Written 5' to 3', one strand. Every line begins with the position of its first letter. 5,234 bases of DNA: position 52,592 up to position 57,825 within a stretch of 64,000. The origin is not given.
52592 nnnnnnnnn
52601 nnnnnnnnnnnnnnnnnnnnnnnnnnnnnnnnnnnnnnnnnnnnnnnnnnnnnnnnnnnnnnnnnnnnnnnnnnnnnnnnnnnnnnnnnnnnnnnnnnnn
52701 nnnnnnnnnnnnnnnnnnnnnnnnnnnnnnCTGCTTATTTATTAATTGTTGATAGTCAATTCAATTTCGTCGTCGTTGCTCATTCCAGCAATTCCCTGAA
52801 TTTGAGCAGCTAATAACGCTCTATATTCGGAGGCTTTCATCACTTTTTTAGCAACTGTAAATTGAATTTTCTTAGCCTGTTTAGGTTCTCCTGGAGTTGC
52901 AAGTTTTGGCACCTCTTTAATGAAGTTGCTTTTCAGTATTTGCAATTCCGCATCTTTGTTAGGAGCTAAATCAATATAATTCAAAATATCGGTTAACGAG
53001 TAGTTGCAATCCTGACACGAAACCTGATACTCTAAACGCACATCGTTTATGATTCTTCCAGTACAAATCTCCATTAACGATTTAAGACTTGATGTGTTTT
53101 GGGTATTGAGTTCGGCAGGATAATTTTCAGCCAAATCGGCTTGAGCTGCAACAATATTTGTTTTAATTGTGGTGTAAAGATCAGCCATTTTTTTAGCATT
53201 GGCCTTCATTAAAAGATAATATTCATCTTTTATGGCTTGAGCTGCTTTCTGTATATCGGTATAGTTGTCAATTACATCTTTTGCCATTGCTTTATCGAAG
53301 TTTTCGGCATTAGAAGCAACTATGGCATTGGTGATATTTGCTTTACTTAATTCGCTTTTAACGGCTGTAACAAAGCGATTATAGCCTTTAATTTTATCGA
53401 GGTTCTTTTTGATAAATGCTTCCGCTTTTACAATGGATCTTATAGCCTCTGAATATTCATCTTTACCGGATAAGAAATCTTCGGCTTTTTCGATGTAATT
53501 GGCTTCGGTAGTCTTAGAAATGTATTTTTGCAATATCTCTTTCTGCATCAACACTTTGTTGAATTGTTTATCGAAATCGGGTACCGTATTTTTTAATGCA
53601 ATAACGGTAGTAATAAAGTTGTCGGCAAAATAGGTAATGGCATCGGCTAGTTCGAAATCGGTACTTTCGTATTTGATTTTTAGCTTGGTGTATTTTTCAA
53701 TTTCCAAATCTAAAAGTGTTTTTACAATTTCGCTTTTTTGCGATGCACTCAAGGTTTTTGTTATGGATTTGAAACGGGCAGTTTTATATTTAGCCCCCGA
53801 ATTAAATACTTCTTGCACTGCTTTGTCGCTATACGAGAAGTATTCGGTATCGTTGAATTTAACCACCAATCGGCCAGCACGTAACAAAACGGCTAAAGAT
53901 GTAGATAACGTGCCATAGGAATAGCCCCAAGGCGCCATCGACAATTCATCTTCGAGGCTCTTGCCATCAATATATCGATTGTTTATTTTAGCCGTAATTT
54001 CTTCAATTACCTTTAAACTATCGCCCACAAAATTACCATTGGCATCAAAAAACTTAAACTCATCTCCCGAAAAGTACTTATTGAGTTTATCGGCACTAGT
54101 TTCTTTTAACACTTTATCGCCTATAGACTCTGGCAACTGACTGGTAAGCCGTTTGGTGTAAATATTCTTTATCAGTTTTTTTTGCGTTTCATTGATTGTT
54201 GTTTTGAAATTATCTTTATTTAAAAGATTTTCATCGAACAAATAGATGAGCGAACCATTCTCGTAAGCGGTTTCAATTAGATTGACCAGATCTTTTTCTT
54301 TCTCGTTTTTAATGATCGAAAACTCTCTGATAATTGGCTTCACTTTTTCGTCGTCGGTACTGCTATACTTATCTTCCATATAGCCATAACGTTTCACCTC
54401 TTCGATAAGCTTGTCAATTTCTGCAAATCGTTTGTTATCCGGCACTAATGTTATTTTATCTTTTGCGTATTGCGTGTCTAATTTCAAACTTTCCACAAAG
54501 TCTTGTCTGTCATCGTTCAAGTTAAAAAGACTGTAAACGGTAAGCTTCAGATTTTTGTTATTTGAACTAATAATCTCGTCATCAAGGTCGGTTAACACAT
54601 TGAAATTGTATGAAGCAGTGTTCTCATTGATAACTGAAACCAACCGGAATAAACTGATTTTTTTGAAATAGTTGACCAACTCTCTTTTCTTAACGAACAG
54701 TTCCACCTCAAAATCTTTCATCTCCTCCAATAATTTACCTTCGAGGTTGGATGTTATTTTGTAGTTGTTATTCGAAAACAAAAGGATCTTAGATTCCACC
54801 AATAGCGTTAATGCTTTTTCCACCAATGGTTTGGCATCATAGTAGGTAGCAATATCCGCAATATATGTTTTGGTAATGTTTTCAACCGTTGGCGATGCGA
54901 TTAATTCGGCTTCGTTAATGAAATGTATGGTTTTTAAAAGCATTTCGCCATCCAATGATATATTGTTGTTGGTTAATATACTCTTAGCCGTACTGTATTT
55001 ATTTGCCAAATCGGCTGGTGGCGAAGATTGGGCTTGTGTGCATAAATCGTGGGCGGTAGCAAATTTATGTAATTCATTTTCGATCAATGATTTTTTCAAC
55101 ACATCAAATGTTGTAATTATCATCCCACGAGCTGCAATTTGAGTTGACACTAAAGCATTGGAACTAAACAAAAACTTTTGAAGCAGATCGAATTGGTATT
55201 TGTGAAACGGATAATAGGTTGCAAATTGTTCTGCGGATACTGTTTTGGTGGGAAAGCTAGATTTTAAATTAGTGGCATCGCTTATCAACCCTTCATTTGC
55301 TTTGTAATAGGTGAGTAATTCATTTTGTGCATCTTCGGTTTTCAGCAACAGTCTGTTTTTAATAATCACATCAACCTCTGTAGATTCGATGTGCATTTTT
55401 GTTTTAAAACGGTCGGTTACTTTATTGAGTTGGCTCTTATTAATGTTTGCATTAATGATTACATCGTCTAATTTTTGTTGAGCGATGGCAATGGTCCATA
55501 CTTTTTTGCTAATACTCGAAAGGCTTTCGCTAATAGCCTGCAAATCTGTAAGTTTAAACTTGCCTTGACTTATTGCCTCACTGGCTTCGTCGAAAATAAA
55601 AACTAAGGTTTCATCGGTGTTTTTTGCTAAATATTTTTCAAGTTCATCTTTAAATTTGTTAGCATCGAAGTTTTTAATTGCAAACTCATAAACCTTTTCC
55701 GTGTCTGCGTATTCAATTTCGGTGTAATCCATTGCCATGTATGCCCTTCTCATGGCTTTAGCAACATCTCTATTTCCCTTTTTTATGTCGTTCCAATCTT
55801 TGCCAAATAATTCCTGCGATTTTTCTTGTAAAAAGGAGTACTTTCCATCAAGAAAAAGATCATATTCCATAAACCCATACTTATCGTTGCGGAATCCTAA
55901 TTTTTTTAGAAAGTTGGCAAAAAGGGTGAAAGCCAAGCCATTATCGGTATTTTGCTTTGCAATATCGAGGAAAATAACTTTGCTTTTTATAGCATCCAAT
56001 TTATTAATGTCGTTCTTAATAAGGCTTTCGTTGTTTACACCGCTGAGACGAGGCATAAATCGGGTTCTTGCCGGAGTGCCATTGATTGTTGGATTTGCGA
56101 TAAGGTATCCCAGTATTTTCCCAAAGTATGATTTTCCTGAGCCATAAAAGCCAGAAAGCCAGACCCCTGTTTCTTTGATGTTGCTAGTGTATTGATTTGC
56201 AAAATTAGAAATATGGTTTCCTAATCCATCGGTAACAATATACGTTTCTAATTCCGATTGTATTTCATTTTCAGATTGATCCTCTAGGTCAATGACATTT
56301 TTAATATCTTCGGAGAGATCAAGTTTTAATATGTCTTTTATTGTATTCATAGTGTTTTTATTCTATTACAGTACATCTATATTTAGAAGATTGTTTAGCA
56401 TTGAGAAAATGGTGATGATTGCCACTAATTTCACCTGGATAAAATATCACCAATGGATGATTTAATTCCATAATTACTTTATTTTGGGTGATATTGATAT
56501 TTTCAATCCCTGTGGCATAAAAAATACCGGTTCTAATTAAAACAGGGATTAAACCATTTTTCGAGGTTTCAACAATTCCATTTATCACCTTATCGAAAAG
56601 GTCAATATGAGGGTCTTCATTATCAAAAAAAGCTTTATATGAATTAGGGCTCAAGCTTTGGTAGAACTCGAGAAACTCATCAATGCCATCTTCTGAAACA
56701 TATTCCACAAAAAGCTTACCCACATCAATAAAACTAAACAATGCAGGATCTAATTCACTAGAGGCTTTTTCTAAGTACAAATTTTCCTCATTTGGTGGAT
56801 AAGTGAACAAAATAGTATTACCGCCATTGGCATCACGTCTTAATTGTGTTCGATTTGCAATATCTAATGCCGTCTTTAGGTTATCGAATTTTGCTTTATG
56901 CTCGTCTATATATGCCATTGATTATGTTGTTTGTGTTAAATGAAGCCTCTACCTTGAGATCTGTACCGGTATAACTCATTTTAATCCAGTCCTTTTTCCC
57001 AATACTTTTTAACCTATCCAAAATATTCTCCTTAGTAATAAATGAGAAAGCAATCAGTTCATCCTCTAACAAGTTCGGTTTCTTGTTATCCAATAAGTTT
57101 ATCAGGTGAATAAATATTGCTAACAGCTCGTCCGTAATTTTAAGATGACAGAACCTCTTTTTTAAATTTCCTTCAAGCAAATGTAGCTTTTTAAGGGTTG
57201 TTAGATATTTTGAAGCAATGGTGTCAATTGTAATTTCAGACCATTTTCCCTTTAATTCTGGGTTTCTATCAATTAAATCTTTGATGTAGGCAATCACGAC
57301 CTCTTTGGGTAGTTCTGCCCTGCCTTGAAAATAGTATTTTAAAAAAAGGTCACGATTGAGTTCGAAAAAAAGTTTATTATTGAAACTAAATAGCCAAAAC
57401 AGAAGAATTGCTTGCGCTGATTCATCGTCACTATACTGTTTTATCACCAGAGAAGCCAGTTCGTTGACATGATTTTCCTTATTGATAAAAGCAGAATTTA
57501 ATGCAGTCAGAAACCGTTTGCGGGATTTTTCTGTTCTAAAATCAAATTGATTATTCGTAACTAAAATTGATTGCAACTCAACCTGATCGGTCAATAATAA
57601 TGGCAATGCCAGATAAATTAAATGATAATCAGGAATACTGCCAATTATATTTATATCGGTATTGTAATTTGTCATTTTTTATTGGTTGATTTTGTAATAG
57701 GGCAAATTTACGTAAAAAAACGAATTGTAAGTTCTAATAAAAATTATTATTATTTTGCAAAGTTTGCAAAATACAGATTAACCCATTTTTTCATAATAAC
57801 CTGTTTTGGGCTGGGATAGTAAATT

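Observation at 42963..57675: Complete type 1 BREX operon as cargo of a tRNA-Ser island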

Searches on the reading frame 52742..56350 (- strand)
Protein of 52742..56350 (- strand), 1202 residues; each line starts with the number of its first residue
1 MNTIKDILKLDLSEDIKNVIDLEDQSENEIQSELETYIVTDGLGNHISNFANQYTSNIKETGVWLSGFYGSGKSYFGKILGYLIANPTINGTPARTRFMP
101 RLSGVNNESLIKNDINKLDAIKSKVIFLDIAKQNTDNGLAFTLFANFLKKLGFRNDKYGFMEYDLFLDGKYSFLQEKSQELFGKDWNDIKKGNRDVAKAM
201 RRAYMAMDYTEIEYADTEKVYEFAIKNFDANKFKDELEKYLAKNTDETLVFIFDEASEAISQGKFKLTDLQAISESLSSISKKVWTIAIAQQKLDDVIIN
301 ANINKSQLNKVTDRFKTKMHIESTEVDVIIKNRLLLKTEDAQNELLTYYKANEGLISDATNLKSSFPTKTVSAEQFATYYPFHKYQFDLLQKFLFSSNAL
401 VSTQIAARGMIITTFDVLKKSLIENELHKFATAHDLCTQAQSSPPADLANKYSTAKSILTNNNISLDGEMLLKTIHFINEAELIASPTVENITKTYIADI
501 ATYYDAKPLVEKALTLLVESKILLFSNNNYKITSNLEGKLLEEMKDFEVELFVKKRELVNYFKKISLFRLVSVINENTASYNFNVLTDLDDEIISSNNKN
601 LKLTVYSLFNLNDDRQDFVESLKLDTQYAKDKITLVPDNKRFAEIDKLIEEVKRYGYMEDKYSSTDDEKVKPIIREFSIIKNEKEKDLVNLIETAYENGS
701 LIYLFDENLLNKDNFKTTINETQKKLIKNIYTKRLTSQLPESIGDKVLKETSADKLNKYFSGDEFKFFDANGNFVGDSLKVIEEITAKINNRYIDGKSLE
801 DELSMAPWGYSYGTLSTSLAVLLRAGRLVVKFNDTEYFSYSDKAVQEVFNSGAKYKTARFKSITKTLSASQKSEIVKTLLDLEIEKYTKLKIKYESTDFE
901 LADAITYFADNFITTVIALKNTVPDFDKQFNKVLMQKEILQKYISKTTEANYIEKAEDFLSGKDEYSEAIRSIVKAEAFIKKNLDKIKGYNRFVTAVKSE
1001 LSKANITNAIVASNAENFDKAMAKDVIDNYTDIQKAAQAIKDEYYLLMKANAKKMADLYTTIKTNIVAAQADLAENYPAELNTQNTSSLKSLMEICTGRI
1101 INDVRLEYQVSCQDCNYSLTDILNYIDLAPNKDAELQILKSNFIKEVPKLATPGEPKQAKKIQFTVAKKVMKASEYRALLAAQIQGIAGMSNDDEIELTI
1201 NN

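Call 5: search_protein_families(library=padloc, proteins=[window:52742-56350:-])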
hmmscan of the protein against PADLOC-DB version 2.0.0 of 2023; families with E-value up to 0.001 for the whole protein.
window:52742-56350:- (1202 aa): 9 families
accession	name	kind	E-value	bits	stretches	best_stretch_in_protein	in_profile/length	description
PDLC02493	BrxC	-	0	1397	1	1-1199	1-1213/1215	BrxC-PglY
PDLC02471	BrxC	-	1.3e-75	253.4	2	3-394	2-404/1190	BrxC-PglY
PDLC02479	BrxC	-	3.4e-54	182.6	1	3-1126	2-1102/1172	BrxC-PglY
PDLC02483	BrxC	-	8.6e-46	154.5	1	11-846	14-869/1212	BrxC-PglY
PDLC02476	BrxC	-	1e-42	143.9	1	3-391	5-401/1180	BrxC-PglY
PDLC02491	BrxC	-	4.2e-38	129.1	1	4-733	7-759/794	BrxC-PglY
PDLC02486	BrxC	-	5.5e-37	125.2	1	3-1043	2-1048/1207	BrxC-PglY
PDLC02484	BrxC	-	8.1e-24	81.6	1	2-393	3-414/1186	BrxC-PglY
PDLC02489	BrxC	-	1.4e-23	81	1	23-381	29-384/1146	BrxC-PglY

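Call 6: search_protein_families(library=pfam, proteins=[window:52742-56350:-])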
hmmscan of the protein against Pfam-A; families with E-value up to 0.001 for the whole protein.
window:52742-56350:- (1202 aa): 0 families

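Call 7: search_protein_families(library=ncbifam, proteins=[window:52742-56350:-])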
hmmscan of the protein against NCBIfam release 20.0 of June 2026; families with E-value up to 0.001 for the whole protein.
window:52742-56350:- (1202 aa): 1 family
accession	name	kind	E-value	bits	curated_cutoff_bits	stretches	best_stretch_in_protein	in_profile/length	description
NF033441.0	BREX_BrxC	hypoth_equivalog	1.8e-153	513.4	400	1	3-1166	1-1149/1173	BREX system P-loop protein BrxC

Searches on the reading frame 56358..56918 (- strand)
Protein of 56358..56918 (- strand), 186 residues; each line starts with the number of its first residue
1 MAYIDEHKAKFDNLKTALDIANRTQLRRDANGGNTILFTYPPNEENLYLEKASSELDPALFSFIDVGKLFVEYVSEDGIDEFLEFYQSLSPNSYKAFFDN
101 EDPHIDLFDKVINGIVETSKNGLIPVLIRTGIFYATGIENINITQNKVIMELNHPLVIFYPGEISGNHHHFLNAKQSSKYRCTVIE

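Call 5: search_protein_families(library=padloc, proteins=[window:56358-56918:-])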
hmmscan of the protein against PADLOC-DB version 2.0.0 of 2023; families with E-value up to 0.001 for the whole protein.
window:56358-56918:- (186 aa): 4 families
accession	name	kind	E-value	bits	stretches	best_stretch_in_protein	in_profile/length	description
PDLC02460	BrxB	-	3.8e-40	135.7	1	1-185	1-196/197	BrxB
PDLC02470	BrxB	-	1.2e-20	72.1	1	22-185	21-184/185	BrxB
PDLC02469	BrxB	-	5.4e-05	20.9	1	62-185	61-178/184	BrxB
PDLC02463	BrxB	-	0.00049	18.2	1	8-180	6-183/193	BrxB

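Call 6: search_protein_families(library=pfam, proteins=[window:56358-56918:-])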
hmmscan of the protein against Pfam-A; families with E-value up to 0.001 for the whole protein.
window:56358-56918:- (186 aa): 1 family
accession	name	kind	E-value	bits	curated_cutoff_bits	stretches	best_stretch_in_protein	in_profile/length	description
PF08747.16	BrxB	-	0.00032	21.2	26.8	1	64-181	3-120/124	BREX protein BrxB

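Call 7: search_protein_families(library=ncbifam, proteins=[window:56358-56918:-])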
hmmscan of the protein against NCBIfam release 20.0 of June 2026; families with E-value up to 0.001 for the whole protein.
window:56358-56918:- (186 aa): 0 families

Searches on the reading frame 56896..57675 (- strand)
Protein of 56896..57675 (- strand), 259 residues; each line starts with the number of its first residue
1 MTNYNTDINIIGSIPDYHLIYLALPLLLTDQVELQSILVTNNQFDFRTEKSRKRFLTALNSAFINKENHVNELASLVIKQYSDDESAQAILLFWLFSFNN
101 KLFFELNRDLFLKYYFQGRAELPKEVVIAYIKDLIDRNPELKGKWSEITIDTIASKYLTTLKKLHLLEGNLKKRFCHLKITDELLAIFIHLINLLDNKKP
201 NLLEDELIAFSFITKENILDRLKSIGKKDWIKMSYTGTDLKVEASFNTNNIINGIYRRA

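Call 5: search_protein_families(library=padloc, proteins=[window:56896-57675:-])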
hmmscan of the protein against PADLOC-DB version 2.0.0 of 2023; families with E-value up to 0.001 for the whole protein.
window:56896-57675:- (259 aa): 4 families
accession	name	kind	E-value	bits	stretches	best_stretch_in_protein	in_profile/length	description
PDLC02458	BrxA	-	5.7e-53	178.1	1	1-253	1-254/258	BrxA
PDLC02448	BrxA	-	2.5e-07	28.5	1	77-226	77-221/258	BrxA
PDLC02454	BrxA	-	2.1e-06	25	1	88-214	93-220/264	BrxA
PDLC02445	BrxA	-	5.4e-06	24.3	1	79-236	79-239/262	BrxA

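Call 6: search_protein_families(library=pfam, proteins=[window:56896-57675:-])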
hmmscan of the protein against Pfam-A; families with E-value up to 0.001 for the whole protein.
window:56896-57675:- (259 aa): 1 family
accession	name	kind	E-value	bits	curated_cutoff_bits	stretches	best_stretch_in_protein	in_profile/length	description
PF08849.17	BrxA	-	4.3e-08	33.5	23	1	30-184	29-176/184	BrxA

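Call 7: search_protein_families(library=ncbifam, proteins=[window:56896-57675:-])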
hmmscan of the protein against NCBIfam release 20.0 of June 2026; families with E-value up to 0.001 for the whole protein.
window:56896-57675:- (259 aa): 0 families
